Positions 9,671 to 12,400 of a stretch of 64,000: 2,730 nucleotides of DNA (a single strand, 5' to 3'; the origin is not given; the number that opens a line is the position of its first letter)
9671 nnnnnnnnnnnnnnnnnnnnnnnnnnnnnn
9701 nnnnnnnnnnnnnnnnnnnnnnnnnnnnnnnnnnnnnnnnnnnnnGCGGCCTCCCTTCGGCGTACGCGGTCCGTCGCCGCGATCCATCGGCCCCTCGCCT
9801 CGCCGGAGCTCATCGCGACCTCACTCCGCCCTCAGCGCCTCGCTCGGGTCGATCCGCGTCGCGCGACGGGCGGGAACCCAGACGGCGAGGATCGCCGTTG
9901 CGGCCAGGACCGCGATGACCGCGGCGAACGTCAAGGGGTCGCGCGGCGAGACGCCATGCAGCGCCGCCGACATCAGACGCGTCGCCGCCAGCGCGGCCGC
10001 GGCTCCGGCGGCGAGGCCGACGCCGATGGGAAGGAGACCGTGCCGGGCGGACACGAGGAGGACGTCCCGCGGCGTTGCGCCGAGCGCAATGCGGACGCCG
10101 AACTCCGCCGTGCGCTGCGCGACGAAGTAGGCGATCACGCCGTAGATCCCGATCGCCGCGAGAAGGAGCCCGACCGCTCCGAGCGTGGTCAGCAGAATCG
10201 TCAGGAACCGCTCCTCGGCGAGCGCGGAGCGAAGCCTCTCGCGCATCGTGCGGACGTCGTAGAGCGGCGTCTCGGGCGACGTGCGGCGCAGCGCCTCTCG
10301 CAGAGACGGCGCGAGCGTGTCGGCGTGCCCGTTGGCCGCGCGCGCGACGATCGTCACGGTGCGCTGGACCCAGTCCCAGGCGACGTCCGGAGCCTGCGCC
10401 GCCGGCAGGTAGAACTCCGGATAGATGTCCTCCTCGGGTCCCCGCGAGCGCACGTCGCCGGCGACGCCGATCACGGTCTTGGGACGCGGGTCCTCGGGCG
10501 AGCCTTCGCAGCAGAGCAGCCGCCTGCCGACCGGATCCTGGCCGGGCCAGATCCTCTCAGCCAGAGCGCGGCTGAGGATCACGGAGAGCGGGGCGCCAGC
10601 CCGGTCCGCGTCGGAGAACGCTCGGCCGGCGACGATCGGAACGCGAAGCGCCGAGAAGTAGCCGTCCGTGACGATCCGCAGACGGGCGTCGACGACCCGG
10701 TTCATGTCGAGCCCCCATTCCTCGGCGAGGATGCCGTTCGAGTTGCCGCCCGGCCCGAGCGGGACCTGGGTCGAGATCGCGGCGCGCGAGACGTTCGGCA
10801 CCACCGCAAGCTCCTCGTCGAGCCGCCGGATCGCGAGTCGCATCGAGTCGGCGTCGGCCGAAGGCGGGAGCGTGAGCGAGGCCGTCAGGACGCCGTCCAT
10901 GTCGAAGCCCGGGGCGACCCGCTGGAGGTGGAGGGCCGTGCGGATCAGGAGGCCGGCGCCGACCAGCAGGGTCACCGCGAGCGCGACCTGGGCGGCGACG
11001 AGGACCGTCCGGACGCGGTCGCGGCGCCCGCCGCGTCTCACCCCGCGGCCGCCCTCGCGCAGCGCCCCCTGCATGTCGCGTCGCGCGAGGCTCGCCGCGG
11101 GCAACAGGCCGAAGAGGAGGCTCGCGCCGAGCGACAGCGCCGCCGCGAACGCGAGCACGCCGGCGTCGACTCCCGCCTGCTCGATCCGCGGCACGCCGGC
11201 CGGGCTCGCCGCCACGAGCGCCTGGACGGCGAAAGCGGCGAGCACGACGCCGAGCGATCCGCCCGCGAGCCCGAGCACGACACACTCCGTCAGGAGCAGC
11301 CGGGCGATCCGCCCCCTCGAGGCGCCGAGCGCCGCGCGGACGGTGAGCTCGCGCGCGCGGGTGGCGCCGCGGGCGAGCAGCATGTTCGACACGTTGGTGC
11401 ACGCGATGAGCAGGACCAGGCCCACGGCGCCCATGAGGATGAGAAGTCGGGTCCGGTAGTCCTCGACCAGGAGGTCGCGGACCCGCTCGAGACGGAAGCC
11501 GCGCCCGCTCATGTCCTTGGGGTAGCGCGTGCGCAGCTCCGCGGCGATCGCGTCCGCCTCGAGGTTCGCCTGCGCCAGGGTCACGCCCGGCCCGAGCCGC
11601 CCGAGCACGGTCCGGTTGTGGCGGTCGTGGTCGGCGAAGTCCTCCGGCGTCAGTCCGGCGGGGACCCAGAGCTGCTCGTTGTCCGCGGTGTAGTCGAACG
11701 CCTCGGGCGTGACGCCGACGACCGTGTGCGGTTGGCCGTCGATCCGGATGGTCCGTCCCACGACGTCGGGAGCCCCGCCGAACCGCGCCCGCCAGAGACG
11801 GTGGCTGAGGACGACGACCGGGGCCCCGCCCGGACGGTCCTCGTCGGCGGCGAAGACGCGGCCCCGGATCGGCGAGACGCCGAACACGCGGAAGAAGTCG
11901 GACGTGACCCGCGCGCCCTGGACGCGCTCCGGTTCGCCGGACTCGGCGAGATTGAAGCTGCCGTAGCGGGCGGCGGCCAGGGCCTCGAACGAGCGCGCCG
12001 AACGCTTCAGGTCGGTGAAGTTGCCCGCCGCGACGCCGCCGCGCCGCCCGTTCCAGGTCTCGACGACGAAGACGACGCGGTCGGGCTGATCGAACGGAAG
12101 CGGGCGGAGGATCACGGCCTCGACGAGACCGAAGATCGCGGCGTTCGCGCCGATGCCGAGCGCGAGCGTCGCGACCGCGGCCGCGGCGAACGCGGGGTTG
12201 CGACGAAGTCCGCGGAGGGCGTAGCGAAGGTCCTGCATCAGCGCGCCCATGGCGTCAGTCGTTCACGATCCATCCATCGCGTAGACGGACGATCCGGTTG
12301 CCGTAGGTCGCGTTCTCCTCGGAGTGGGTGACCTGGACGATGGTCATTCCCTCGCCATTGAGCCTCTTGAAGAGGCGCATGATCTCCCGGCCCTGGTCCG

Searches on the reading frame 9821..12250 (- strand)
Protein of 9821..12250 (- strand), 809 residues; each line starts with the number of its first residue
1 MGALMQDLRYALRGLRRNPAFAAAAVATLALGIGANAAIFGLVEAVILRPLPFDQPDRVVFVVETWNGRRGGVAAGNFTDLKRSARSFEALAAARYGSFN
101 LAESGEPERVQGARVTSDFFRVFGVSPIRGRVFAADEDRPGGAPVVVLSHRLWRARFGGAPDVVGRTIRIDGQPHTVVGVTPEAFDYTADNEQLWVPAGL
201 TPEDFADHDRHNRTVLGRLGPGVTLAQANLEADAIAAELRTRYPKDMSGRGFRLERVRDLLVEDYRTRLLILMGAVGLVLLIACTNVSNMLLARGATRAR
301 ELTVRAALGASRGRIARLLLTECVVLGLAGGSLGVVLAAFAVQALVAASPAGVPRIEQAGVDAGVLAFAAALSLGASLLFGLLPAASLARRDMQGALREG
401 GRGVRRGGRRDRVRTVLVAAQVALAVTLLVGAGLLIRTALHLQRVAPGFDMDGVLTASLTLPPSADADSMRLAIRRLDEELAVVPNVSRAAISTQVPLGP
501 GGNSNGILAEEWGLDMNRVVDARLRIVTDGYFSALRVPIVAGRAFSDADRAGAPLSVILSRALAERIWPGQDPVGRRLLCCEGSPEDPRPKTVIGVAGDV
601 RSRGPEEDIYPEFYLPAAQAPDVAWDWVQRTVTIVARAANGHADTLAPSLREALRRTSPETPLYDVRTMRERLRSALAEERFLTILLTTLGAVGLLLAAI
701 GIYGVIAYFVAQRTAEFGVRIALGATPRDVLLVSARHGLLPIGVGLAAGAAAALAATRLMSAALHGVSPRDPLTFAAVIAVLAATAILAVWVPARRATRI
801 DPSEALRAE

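Call 6: search_protein_families(library=ncbifam, proteins=[window:9821-12250:-], max_evalue=0.00001)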
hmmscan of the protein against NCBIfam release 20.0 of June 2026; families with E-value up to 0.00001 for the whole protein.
window:9821-12250:- (809 aa): 2 families
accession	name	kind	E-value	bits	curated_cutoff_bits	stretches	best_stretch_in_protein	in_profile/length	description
TIGR03434.1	ADOP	subfamily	2e-271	902.7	622.3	1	4-809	1-803/803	ADOP family duplicated permease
NF007826.0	PRK10535.1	equivalog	8.4e-33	113.5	966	2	114-397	371-645/648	macrolide ABC transporter ATP-binding protein/permease MacB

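Call 7: search_protein_families(library=pfam, proteins=[window:9821-12250:-], max_evalue=0.001)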
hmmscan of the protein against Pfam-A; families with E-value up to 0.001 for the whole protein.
window:9821-12250:- (809 aa): 2 families
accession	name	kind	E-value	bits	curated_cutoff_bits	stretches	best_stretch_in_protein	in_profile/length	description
PF12704.14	MacB_PCD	-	5.2e-41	141.6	27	2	23-232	2-204/207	MacB-like periplasmic core domain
PF02687.27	FtsX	-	7.6e-21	74.8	25.5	2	690-802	3-120/120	FtsX-like permease C-terminal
